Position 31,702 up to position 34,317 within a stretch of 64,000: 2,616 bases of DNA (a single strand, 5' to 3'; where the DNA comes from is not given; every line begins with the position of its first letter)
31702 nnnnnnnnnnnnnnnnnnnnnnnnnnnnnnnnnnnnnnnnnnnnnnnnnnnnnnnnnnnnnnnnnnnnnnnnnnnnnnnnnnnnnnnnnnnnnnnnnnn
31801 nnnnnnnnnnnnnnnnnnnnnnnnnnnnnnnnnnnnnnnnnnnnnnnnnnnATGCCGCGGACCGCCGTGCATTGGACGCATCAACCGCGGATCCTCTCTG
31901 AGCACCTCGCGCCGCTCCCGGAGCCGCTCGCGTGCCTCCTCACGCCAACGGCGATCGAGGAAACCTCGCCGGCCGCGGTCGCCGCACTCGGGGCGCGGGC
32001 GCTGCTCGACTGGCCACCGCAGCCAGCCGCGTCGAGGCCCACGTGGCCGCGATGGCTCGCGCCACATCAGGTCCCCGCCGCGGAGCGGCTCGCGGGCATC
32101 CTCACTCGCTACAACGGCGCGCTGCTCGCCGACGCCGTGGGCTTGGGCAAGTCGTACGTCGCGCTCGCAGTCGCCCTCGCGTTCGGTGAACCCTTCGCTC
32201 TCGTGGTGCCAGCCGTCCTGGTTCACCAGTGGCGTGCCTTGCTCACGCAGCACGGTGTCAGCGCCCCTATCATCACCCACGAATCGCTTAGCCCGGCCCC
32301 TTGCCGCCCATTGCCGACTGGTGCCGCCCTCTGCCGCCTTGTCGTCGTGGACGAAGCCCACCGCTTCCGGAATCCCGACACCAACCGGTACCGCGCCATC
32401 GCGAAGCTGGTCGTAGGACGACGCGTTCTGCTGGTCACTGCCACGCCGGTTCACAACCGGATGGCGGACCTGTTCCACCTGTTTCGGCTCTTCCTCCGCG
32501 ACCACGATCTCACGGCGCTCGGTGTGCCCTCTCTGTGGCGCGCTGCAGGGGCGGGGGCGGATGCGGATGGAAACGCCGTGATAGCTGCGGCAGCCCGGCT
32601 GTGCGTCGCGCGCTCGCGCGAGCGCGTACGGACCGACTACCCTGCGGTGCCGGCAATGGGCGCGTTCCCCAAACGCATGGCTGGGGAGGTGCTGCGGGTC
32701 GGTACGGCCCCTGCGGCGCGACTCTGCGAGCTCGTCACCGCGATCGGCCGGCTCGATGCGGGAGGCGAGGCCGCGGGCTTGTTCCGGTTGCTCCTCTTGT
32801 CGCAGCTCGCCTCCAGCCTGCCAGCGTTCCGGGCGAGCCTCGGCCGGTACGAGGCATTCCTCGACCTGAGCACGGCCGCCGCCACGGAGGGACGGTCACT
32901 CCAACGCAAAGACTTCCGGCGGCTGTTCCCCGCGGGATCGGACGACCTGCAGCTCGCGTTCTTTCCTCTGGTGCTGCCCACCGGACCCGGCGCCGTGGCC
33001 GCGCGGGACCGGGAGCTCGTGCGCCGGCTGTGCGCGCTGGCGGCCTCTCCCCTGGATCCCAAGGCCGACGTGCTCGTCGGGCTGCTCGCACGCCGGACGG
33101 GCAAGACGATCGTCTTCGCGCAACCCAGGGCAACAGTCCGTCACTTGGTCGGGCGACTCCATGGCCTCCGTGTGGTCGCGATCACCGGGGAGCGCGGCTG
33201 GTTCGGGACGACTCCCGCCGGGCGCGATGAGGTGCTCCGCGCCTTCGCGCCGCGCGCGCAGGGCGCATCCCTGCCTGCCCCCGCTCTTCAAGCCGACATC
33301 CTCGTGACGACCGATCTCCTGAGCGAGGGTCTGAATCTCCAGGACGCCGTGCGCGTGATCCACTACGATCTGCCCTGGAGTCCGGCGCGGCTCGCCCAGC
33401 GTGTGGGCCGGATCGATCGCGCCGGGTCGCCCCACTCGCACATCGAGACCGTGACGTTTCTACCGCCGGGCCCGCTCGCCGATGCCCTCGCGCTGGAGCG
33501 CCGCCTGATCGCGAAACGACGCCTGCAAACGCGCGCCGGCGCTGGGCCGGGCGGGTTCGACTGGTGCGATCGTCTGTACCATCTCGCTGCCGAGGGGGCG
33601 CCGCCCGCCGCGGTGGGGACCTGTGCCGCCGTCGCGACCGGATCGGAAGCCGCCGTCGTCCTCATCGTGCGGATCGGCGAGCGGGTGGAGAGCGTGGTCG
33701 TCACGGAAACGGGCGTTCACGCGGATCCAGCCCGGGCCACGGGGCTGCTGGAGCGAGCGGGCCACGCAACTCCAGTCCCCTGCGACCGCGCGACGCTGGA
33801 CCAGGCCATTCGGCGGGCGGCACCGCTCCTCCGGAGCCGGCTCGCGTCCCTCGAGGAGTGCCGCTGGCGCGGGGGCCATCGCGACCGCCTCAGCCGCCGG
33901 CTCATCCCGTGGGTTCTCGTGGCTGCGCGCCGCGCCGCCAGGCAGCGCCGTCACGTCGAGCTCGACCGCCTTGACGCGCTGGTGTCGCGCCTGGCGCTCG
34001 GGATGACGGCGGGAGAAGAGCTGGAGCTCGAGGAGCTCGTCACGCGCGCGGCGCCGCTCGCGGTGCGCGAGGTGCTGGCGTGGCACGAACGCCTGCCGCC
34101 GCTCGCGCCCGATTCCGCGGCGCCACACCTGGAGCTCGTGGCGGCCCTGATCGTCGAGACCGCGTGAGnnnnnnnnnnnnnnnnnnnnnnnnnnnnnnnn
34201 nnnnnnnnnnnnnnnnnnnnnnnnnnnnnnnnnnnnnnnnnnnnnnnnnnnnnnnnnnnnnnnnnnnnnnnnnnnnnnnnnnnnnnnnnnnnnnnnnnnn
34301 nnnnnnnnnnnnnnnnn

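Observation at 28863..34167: Coupled N6-adenine methyltransferase + SNF2 helicase pair without any other known defence-system partner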

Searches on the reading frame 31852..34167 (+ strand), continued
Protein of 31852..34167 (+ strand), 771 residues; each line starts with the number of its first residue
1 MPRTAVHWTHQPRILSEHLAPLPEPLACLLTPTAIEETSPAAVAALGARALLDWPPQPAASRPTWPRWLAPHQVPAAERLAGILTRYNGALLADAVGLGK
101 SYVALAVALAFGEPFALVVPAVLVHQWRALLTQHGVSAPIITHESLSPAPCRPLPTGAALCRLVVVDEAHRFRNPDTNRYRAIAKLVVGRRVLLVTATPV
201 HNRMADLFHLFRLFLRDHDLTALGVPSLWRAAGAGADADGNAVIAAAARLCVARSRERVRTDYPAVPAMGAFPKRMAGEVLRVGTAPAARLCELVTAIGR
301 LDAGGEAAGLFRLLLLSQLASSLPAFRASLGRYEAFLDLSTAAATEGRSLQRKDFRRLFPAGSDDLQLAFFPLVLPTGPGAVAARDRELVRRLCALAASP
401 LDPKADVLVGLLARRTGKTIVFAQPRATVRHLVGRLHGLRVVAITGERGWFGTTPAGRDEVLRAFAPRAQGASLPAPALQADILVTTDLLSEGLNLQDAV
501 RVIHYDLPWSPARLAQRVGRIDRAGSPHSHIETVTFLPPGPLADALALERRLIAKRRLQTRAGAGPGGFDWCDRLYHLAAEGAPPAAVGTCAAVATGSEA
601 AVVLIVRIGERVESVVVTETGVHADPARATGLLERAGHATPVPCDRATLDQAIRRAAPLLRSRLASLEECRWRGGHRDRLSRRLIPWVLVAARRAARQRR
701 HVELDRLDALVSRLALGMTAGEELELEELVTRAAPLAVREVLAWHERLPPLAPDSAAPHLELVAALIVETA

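Call 38: get_annotated_region(hit=H5, flank=8000)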
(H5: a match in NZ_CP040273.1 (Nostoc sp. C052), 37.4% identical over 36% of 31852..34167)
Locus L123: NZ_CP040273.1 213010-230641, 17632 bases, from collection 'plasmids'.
description: Nostoc sp. C052 plasmid pC052_A, complete sequence
organism: Nostoc sp. C052 (NCBI taxid 2576902)
taxonomy: Bacteria; Cyanobacteriota; Cyanophyceae; Nostocales; Nostocaceae; Nostoc; Nostoc sp. C052
host: -; source: Blasia pusilla,pure culture; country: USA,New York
typing (MOB-suite, as given by PLSDB): conjugative; relaxase MOBV; mating-pair formation MPF_T
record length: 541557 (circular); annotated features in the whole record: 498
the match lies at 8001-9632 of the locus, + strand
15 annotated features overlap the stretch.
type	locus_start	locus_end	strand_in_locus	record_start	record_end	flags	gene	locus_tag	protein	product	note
CDS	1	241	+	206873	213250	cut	-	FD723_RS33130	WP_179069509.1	hypothetical protein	-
CDS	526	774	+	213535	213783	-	-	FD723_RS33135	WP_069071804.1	helix-turn-helix transcriptional regulator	-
CDS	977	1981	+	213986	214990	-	-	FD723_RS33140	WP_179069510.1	hypothetical protein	-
CDS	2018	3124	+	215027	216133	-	-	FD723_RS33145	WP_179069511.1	IS630 family transposase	-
CDS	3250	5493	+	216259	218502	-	-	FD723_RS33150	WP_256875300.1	TaqI-like C-terminal specificity domain-containing protein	-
CDS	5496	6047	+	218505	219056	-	-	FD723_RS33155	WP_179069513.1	hypothetical protein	-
CDS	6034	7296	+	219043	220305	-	-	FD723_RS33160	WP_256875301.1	hypothetical protein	-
CDS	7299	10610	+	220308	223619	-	-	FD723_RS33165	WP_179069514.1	helicase-related protein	-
CDS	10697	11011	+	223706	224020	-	-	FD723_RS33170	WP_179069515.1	hypothetical protein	-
CDS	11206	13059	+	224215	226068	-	-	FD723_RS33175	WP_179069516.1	DUF262 domain-containing protein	-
CDS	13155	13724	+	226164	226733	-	-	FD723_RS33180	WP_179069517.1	hypothetical protein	-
CDS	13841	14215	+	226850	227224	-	-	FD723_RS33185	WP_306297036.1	EVE domain-containing protein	-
CDS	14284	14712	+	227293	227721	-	-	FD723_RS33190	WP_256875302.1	hypothetical protein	-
CDS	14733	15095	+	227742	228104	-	-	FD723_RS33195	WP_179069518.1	hypothetical protein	-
CDS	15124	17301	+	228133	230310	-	-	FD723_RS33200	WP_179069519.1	pentapeptide repeat-containing protein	-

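Call 39: get_annotated_region(hit=H1, flank=8000)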
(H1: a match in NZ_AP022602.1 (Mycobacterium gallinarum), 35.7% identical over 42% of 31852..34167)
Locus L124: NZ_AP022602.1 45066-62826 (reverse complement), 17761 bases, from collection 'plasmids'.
description: Mycobacterium gallinarum strain JCM 6399 plasmid pJCM6399
organism: Mycobacterium gallinarum (NCBI taxid 39689)
taxonomy: Bacteria; Actinomycetota; Actinomycetes; Mycobacteriales; Mycobacteriaceae; Mycobacterium; Mycobacterium gallinarum
host: -; source: -; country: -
typing (MOB-suite, as given by PLSDB): mobilizable; relaxase MOBF
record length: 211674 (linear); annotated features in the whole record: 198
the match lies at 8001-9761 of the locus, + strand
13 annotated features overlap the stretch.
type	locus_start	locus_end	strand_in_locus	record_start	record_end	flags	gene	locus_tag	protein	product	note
CDS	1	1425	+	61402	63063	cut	mycP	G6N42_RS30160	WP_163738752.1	type VII secretion-associated serine protease mycosin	GO:0009306 - protein secretion [Evidence IEA]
CDS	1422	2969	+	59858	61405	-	eccE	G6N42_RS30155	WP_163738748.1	type VII secretion protein EccE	GO:0009306 - protein secretion [Evidence IEA]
CDS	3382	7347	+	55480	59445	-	-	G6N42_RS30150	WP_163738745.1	hypothetical protein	-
CDS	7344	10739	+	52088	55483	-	-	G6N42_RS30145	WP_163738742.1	helicase-related protein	-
CDS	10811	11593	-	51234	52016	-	-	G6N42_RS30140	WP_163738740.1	hypothetical protein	-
CDS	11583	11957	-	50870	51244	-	-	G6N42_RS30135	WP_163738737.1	helix-turn-helix transcriptional regulator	-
CDS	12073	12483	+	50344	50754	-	-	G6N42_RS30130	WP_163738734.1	hypothetical protein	-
CDS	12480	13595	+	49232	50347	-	-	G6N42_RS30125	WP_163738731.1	discoidin domain-containing protein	-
CDS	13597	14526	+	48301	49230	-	-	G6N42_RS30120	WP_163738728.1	conjugal transfer protein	-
CDS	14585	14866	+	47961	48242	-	-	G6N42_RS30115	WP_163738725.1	hypothetical protein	-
CDS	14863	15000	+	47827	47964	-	-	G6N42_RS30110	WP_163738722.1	hypothetical protein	-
CDS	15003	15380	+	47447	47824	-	-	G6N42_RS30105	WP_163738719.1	hypothetical protein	-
CDS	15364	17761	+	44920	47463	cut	-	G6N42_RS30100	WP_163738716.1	ATP-binding protein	-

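Call 44: search_protein_representatives(protein=window:31852-34167:+)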
Query: 771 residues. Proteins with E-value up to 0.001 (for the whole library): 16700; up to 1e-10: 4681; up to 1e-30: 1180. The best 150 are listed.
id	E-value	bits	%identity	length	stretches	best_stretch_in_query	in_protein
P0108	2.2e-269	912.1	64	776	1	2-768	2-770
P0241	4.2e-225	765.7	58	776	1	4-766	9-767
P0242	2.2e-201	687.3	55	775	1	3-768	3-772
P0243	1.4e-200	684.6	65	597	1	195-769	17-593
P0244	6.3e-198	675.9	55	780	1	1-768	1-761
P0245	1.6e-195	667.9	57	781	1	1-769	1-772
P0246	4.0e-188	643.4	55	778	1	4-767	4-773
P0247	4.3e-180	616.9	52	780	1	1-766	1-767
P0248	3.5e-137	475.0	56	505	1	272-768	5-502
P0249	9.0e-129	447.2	65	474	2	4-333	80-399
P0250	6.1e-119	414.7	74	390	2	112-400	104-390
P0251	5.7e-115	401.6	52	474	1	305-769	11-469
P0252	7.2e-111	388.0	57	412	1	370-769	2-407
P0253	7.5e-111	388.0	65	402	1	3-357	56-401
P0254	8.4e-109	381.2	52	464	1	331-769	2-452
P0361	4.8e-64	233.2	46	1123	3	309-556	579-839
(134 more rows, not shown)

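Call 64: find_homologous_proteins(query=A4, max_evalue=1e-10)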
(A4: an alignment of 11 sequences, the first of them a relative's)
Query A4 (11 sequences) (1024 aa, profile of the alignment): 2646 proteins with E <= 1e-10 among 8000 candidates; the best 120 are listed.
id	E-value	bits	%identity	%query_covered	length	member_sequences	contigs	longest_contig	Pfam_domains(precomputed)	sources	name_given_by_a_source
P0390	0.0e+0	1664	61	100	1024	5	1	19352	PF25120.2,PF02384.23,PF07669.18,PF20473.5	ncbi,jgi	jgi:hypothetical protein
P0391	0.0e+0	1659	63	100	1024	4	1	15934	PF02384.23,PF07669.18,PF20473.5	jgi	-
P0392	0.0e+0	1640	100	100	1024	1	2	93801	PF20465.5,PF02384.23,PF07669.18,PF20473.5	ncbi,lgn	-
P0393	0.0e+0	1622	60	100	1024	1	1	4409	PF25120.2,PF02384.23,PF07669.18,PF20473.5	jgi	jgi:hypothetical protein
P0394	0.0e+0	1620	69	100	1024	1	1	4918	PF02384.23,PF07669.18,PF20473.5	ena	-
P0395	0.0e+0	1600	89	100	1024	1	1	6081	PF25120.2,PF20465.5,PF02384.23,PF07669.18,PF20473.5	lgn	-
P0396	0.0e+0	1588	63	100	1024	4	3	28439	PF02384.23,PF07669.18,PF20473.5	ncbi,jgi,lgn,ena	-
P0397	0.0e+0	1583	50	100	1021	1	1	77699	PF02384.23,PF07669.18,PF20473.5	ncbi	-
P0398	0.0e+0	1582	66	100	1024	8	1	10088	PF02384.23,PF07669.18,PF20473.5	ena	-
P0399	0.0e+0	1581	64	100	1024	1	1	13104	PF20465.5,PF02384.23,PF07669.18,PF20473.5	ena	-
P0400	0.0e+0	1579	67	100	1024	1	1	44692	PF02384.23,PF07669.18,PF20473.5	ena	-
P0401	0.0e+0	1574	50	100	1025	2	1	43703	PF02384.23,PF07669.18,PF20473.5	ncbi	-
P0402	0.0e+0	1573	51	100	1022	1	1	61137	PF02384.23,PF07669.18,PF20473.5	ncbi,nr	ncbi:MAG: N-6 DNA methylase [Gemmatimonadetes bacterium]|nr:N-6 DNA methylase [Gemmatimonadota bacte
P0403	0.0e+0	1558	51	100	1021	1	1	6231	PF02384.23,PF07669.18,PF20473.5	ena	-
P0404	0.0e+0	1547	50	99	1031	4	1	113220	PF02384.23,PF07669.18,PF20473.5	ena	-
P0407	0.0e+0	1509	55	100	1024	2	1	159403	PF25120.2,PF20465.5,PF02384.23,PF07669.18,PF20473.5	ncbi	-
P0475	0.0e+0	1429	55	96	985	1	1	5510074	PF25120.2,PF02384.23,PF07669.18,PF20473.5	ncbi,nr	ncbi:MAG: N-6 DNA methylase [Gemmatimonadota bacterium]|nr:MAG: N-6 DNA methylase [Gemmatimonadota b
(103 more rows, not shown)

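Call 65: search_protein_families(library=pfam, proteins=[P0390, P0407], max_evalue=1)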
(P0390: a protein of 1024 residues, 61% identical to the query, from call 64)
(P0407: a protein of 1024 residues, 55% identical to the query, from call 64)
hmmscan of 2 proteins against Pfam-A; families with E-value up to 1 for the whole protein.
P0390 (1024 aa): 7 families
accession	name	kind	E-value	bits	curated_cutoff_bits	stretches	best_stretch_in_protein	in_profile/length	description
PF07669.17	Eco57I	-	1.3e-22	81.1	25.3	1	416-698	2-165/171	Eco57I restriction-modification methylase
PF02384.22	N6_Mtase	-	5.1e-13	49.5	20.4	2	295-442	3-105/311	N-6 DNA Methylase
PF20473.4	MmeI_Mtase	-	2.3e-07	30.7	27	1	366-439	18-87/259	MmeI, DNA-methyltransferase domain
PF25120.1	DUF7814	-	1.7e-05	25.1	27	1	175-259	83-165/228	Domain of unknown function (DUF7814)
PF20465.4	MmeI_hel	-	8e-05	23.8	27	1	177-250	7-75/75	MmeI, helicase spacer domain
PF12950.13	TaqI_C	-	0.00072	20.2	26.5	1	818-969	2-117/118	TaqI-like C-terminal specificity domain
PF01170.24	UPF0020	-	0.0086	16.2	22.3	0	370-441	31-103/197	RMKL-like, methyltransferase domain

P0407 (1024 aa): 9 families
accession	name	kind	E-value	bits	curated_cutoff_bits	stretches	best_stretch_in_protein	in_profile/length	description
PF07669.17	Eco57I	-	1.6e-22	80.8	25.3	1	415-698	1-165/171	Eco57I restriction-modification methylase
PF02384.22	N6_Mtase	-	2.4e-12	47.2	20.4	2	295-437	3-100/311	N-6 DNA Methylase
PF20473.4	MmeI_Mtase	-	2.2e-09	37.3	27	1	363-439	15-87/259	MmeI, DNA-methyltransferase domain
PF25120.1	DUF7814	-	4.8e-06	26.9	27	1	177-259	85-165/228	Domain of unknown function (DUF7814)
PF20465.4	MmeI_hel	-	1.7e-05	25.9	27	1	177-250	7-75/75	MmeI, helicase spacer domain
PF20315.3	DUF6611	-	0.0011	19.5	27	1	556-592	118-154/168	Family of unknown function (DUF6611)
PF12950.13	TaqI_C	-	0.0055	17.4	26.5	1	818-970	2-118/118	TaqI-like C-terminal specificity domain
PF01455.23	HupF_HypC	-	0.088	13.4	28.5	1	790-822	7-39/65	HupF/HypC family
PF10241.14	KxDL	-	0.31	11.8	27.2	1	524-581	20-72/86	Uncharacterized conserved protein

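Call 85: find_encoding_contigs(protein=P0475, flank=8000, max_places=1)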
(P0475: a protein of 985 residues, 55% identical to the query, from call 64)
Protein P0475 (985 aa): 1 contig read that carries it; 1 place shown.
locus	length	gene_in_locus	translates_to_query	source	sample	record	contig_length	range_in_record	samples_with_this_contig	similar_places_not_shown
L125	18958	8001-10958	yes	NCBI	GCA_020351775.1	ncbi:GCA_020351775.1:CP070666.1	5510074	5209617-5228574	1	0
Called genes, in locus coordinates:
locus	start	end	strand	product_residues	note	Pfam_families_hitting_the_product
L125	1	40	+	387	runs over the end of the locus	PF02771:Acyl-CoA_dh_N, PF02770:Acyl-CoA_dh_M, PF00441:Acyl-CoA_dh_1, PF22924:ACOX_C_alpha1 (faint), PF08028:Acyl-CoA_dh_2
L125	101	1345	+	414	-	PF00375:SDF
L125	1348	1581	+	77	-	-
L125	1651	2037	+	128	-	PF10861:DUF2784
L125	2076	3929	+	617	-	PF26549:Tricorn_N, PF00756:Esterase (faint), PF02129:Peptidase_S15, PF00561:Abhydrolase_1 (faint), PF01738:DLH, PF20434:BD-FAE, PF00326:Peptidase_S9, PF12697:Abhydrolase_6, +1 more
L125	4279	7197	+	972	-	PF03109:ABC1 (faint), PF00069:Pkinase, PF07714:PK_Tyr_Ser-Thr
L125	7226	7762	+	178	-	PF04167:DUF402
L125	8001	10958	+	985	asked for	PF25120:DUF7814 (weak), PF02384:N6_Mtase (weak), PF20473:MmeI_Mtase, PF07669:Eco57I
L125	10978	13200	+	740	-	PF04851:ResIII (faint), PF00270:DEAD (weak), PF00176:SNF2-rel_dom, PF00271:Helicase_C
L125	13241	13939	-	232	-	PF01895:PhoU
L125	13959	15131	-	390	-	PF02690:Na_Pi_cotrans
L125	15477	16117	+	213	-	-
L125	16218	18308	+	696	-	PF04389:Peptidase_M28, PF16254:DUF4910 (faint)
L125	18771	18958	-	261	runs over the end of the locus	PF01640:Peptidase_C10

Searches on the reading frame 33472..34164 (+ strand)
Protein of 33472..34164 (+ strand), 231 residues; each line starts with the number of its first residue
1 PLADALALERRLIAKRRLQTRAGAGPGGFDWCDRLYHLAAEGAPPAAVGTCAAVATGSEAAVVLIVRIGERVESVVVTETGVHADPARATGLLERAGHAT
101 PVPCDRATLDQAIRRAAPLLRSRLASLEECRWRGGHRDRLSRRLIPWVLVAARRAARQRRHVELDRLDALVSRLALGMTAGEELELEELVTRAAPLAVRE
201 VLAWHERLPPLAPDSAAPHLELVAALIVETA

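Call 50: predict_structure(alignment_id=A2)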
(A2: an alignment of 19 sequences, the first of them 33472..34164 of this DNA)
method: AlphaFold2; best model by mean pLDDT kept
length: 231 residues; sequences in the alignment: 19
mean_pLDDT: 79.3   pTM: 0.53
mean pLDDT of the five models: 79.3, 78.4, 76.6, 76.4, 73.4
residues with pLDDT >= 90: 73; 70-90: 95; 50-70: 52; < 50: 11
segments of 3 or more residues with pLDDT < 50: 23-29
pLDDT, mean of each block of 10 residues (from residue 1): 61 69 51 55 57 84 89 91 90 88 91 95 79 56 87 95 93 79 81 86 87 67 91 77
secondary structure, 60 per line:
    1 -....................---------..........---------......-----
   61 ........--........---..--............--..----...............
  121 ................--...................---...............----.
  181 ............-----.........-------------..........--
elements in order: H2-21 H31-40 E50-55 E61-68 E71-78 H86-97 H106-136 H139-157 H161-175 H180-192 H198-206 E220-229

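Call 53: fold_search(model_id=the predicted structure, library=pdb)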
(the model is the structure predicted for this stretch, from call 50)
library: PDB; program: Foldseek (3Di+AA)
matches with E <= 10: 62; with E <= 0.001: 0
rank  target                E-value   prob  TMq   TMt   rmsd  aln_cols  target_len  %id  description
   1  8spg                  1.4e+00  0.08  0.26  0.09  12.8       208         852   13  Crystal structure of N-terminally truncated Escherichia coli RapA in complex with MgADP (released 2024-07-03)
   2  6bog_A                1.4e+00  0.07  0.23  0.08  13.1       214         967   14  Crystal structure of RapA, a Swi2/Snf2 protein that recycles RNA polymerase during transcription (released 2017-12-13)
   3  8t0l_F                1.4e+00  0.06  0.20  0.06  14.7       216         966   10  E. coli Sw2/Snf2 ATPase RapA bound to both ADP-AlF3 and reconstituted E. coli RNA polymerase post-termination complex  (released 2025-04-02)
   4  5ig9_D                2.3e+00  0.08  0.10  0.08   6.6        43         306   16  Crystal structure of macrocyclase MdnC bound with precursor peptide MdnA from Microcystis aeruginosa MRC (released 2016-09-21)
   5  7dkk_A                2.8e+00  0.03  0.08  0.18  11.2        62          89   16  De novo design protein XM2H (released 2021-12-08)
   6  5ig9_B                3.3e+00  0.04  0.11  0.08   6.4        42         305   19  Crystal structure of macrocyclase MdnC bound with precursor peptide MdnA from Microcystis aeruginosa MRC (released 2016-09-21)
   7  6zme_CH               3.5e+00  0.04  0.11  0.07  15.4        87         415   16  SARS-CoV-2 Nsp1 bound to the human CCDC124-80S-eERF1 ribosome complex (released 2020-08-12)
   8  7o6e_A                3.8e+00  0.14  0.16  0.21  12.9        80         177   18  2.12 A cryo-EM structure of Mycobacterium tuberculosis Ferritin (released 2021-05-19)
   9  3d3y                  3.8e+00  0.03  0.15  0.10  12.6       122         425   21  Crystal structure of a conserved protein from Enterococcus faecalis V583 (released 2008-07-15)
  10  9bou_B                4.0e+00  0.03  0.11  0.09   5.9        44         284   23  Crystal structure of ATP-grasp ligase PruB from Streptomyces coelicolor A3(2) (released 2024-12-18)
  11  5ig8_A                4.3e+00  0.03  0.10  0.08   5.0        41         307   12  Crystal structure of macrocyclase MdnB from Microcystis aeruginosa MRC (released 2016-09-21)
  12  2j7q_A                4.5e+00  0.02  0.09  0.09  12.6        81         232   17  Crystal structure of the ubiquitin-specific protease encoded by murine cytomegalovirus tegument protein M48 in complex (released 2007-03-20)
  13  2j7q_C                4.5e+00  0.02  0.09  0.09  12.3        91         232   14  Crystal structure of the ubiquitin-specific protease encoded by murine cytomegalovirus tegument protein M48 in complex (released 2007-03-20)
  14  5ig9_H                5.1e+00  0.04  0.10  0.08   6.8        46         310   15  Crystal structure of macrocyclase MdnC bound with precursor peptide MdnA from Microcystis aeruginosa MRC (released 2016-09-21)
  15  6ex5_A                5.5e+00  0.03  0.09  0.10   9.1        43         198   14  Staphylococcus aureus triple mutant of superoxide dismutase SodM (released 2018-11-21)
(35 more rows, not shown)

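Call 83: search_solved_structures(query=A2, max_evalue=10)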
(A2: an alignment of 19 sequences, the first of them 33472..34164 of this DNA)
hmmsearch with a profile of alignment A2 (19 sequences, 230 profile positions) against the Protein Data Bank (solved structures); distinct sequences matched with E-value up to 10: 1.
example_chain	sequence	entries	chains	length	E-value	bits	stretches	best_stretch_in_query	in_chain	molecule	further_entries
5cho_A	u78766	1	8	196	0.18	14.5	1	83-137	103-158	Flavin reductase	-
